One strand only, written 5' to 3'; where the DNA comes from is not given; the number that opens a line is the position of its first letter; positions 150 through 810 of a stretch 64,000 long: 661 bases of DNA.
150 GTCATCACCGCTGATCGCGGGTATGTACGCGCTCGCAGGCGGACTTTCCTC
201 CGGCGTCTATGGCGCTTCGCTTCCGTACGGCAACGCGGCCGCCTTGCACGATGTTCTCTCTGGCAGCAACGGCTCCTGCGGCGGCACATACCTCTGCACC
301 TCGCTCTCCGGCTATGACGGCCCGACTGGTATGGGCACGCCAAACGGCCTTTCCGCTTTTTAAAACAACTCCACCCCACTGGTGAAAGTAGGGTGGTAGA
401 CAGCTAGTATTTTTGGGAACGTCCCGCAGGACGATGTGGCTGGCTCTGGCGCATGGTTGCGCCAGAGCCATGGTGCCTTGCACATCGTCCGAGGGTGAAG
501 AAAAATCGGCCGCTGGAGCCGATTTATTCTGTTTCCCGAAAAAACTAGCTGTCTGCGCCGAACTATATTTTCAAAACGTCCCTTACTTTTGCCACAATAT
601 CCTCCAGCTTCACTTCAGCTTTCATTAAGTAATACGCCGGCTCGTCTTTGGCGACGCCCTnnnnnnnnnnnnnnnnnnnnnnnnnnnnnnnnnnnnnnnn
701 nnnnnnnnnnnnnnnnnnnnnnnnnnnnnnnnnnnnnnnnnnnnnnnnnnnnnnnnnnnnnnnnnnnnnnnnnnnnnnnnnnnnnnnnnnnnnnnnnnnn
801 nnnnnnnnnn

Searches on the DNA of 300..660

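Call 50: search_rna_families(source=window, start=300, end=660, threshold=evalue, max_evalue=10)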
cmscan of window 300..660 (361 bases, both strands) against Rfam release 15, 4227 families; matches with E-value up to 10: 3.
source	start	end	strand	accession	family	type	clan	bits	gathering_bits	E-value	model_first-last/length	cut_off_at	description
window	401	518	+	RF02680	PreQ1-III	Cis-reg; riboswitch;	-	16.2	63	0.7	1-102/102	no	PreQ1-III (pre queuosine) riboswitch aptamer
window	527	622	-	RF01978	HOTAIRM1_4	Gene; lncRNA;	-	15.6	40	7.3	1-102/102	no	HOX antisense intergenic RNA myeloid 1 conserved region 4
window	536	660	-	RF04207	MIR5048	Gene; miRNA;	-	9.6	160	5.1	233-356/356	5'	MIR5048 microRNA precursor family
